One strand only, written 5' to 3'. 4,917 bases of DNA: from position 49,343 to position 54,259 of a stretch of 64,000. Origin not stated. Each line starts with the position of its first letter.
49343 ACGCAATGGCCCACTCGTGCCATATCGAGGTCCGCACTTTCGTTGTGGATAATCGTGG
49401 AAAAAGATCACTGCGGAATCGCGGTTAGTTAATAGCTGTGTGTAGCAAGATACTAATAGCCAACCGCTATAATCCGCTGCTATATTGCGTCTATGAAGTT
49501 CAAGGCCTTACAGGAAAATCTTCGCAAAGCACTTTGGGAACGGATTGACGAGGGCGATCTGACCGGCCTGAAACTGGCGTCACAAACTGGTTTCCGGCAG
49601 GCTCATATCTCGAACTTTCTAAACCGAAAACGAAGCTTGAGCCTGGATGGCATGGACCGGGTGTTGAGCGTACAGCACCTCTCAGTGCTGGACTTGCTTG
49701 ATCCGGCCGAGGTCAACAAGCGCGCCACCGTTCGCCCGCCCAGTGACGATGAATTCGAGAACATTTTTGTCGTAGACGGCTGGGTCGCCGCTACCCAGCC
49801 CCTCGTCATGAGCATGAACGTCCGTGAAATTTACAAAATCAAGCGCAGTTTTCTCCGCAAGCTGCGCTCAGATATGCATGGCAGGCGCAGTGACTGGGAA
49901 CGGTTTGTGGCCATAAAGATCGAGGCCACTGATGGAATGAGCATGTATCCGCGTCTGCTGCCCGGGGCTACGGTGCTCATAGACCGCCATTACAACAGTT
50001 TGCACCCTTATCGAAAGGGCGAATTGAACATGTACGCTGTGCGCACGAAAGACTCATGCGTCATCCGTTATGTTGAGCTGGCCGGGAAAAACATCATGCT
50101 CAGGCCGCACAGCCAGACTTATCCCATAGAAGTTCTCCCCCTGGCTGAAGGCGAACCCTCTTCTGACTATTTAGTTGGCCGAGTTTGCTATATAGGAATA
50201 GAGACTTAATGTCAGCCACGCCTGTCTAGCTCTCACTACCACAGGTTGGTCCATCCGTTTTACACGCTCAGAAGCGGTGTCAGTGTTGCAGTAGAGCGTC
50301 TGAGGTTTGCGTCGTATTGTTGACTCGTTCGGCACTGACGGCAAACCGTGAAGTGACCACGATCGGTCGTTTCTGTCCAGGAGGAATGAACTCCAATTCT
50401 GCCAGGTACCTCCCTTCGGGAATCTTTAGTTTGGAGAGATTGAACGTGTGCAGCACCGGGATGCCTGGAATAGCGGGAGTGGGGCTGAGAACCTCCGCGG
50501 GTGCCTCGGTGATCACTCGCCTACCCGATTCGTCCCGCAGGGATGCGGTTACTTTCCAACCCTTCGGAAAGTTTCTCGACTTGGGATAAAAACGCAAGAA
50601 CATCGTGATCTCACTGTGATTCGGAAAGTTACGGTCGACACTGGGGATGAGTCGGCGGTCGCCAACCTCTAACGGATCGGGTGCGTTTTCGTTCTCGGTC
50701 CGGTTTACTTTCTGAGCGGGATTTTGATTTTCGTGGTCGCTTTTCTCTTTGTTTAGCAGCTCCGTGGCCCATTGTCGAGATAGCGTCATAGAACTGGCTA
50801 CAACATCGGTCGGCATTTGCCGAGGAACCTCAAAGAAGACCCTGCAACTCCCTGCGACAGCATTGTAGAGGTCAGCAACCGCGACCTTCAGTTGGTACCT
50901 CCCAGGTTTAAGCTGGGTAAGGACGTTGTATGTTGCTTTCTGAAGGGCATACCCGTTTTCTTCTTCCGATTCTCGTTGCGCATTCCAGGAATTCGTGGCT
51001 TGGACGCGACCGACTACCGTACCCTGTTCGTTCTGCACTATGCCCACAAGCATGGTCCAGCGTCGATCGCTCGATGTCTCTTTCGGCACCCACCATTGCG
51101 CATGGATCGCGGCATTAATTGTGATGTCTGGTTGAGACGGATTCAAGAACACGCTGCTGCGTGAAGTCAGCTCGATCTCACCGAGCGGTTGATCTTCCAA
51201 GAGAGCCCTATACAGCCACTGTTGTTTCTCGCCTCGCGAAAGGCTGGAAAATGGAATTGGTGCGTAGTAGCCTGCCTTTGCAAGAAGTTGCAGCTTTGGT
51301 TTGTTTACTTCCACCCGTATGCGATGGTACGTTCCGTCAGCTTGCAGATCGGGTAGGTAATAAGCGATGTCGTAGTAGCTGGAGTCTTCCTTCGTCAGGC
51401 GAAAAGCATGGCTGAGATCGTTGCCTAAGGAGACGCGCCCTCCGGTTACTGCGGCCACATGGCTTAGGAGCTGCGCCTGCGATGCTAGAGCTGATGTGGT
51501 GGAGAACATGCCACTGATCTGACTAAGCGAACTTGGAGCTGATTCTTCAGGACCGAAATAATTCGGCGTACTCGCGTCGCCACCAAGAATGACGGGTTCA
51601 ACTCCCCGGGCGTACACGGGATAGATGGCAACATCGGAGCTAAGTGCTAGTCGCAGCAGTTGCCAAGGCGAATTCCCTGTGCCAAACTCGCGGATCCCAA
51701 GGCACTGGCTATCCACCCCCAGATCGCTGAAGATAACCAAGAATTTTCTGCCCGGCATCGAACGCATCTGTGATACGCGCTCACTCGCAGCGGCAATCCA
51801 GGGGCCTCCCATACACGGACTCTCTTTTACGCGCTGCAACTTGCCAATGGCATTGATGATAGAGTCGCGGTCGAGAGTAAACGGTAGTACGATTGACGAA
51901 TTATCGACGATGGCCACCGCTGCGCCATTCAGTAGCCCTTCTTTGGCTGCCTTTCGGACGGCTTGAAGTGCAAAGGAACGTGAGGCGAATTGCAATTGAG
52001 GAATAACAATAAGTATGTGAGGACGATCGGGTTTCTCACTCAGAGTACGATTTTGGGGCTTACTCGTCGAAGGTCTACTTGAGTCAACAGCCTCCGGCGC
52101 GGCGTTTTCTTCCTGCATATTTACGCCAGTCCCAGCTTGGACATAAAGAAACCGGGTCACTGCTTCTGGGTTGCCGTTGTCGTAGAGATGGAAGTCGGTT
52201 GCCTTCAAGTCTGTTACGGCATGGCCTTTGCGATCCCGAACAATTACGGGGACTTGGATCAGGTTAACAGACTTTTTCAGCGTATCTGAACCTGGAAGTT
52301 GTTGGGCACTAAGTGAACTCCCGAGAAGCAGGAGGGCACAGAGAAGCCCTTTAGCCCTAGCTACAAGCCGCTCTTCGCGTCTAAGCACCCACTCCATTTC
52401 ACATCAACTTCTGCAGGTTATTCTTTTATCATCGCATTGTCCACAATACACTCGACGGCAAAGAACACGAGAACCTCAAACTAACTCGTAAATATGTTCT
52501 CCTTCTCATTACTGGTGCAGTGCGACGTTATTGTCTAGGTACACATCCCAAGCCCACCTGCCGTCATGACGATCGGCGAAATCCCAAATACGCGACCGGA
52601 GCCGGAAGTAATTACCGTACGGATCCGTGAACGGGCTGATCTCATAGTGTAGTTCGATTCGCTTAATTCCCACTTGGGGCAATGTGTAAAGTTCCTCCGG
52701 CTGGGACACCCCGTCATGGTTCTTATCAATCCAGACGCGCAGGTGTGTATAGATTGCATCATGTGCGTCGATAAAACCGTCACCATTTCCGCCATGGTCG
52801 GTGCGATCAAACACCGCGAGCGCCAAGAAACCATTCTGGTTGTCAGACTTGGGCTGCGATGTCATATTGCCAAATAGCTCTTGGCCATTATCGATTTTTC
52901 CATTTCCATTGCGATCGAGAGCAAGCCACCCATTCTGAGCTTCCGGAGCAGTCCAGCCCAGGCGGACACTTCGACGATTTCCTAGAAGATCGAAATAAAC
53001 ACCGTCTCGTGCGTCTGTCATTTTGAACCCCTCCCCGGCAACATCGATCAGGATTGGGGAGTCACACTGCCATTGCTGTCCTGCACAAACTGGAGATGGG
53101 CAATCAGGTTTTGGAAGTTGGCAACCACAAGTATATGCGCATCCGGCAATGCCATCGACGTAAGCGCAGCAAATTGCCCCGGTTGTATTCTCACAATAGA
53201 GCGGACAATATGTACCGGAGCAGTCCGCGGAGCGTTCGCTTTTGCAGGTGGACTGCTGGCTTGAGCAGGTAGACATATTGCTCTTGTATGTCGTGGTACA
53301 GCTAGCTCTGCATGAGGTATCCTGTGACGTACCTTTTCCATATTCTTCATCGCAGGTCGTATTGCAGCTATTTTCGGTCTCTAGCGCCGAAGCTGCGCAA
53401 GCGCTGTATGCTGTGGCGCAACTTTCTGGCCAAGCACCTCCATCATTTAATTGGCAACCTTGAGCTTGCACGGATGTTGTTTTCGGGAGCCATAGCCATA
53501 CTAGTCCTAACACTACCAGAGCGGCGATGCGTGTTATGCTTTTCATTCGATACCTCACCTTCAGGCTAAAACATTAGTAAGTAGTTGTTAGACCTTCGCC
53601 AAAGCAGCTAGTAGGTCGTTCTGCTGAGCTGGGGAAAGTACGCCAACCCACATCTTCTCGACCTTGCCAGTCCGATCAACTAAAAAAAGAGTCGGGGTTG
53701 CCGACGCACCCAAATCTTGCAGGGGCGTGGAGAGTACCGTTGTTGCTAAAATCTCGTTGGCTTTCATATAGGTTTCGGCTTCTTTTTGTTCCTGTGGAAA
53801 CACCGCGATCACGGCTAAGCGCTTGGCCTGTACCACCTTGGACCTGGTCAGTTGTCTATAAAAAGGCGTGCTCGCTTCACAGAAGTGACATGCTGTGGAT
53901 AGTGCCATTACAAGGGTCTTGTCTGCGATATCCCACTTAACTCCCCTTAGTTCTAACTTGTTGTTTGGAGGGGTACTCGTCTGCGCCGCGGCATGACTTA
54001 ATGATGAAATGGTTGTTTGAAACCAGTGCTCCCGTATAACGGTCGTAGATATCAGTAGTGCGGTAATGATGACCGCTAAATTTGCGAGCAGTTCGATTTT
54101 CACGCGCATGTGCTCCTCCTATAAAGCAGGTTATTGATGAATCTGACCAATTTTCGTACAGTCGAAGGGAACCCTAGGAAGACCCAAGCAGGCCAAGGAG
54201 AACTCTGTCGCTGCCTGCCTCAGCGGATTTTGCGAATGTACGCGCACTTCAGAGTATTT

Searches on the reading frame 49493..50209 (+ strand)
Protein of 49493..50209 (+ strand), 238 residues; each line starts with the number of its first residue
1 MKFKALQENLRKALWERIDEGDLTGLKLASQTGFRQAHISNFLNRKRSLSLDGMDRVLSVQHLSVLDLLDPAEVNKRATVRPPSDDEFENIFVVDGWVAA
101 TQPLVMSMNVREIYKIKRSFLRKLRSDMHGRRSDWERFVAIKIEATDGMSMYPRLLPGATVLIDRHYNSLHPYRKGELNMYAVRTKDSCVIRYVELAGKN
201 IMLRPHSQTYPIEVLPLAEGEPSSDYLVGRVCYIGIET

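Call 10: search_protein_families(library=pfam, proteins=[window:49493-50209:+], max_evalue=0.01)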
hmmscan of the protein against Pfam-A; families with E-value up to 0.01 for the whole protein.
window:49493-50209:+ (238 aa): 1 family
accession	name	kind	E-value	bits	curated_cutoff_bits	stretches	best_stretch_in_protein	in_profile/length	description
PF00717.28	Peptidase_S24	-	7.9e-06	26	23.3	1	97-217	5-105/116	Peptidase S24-like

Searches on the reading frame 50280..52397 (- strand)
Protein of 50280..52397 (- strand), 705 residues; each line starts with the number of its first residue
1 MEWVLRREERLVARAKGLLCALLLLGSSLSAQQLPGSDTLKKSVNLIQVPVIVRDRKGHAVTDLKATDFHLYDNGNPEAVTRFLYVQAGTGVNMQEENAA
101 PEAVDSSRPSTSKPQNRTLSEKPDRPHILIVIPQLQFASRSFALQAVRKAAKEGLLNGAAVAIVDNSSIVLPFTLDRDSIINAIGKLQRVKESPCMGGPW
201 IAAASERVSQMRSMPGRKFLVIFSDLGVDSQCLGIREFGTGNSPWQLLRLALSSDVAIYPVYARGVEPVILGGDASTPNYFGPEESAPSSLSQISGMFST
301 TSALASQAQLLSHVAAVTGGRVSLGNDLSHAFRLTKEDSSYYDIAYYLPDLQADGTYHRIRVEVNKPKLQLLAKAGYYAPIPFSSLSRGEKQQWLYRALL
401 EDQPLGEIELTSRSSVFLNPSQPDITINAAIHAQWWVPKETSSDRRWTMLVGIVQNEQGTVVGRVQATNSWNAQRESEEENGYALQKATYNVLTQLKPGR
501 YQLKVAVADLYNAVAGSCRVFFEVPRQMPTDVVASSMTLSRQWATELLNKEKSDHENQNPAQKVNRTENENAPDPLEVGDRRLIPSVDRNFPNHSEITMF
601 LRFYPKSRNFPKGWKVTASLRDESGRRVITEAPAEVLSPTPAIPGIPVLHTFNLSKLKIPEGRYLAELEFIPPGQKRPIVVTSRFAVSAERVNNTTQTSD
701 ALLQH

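Call 10: search_protein_families(library=pfam, proteins=[window:50280-52397:-], max_evalue=0.01)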
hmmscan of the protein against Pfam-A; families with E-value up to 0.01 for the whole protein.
window:50280-52397:- (705 aa): 1 family
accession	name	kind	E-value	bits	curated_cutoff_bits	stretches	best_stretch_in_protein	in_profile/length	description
PF22058.2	X25_BaPul_like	-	0.0073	16.8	27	0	450-513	4-58/87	Pullulanase X25 domain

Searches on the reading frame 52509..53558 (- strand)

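Call 10: search_protein_families(library=pfam, proteins=[window:52509-53558:-], max_evalue=0.01)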
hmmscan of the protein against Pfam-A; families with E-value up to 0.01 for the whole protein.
window:52509-53558:- (349 aa): 1 family
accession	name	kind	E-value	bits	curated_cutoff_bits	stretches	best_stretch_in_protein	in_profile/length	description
PF13202.12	EF-hand_5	-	0.00015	21.5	25.9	0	213-223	7-17/25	EF hand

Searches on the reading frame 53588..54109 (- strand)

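Call 10: search_protein_families(library=pfam, proteins=[window:53588-54109:-], max_evalue=0.01)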
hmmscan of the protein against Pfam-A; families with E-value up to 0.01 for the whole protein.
window:53588-54109:- (173 aa): 3 families
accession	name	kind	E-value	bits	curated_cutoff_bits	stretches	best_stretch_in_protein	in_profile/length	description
PF13098.12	Thioredoxin_2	-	0.00015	22.5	27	1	64-167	7-104/104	Thioredoxin-like domain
PF08534.16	Redoxin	-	0.00031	21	26.6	1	64-166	29-144/148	Redoxin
PF00578.27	AhpC-TSA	-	0.0018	18.6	26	1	62-152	24-123/124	AhpC/TSA family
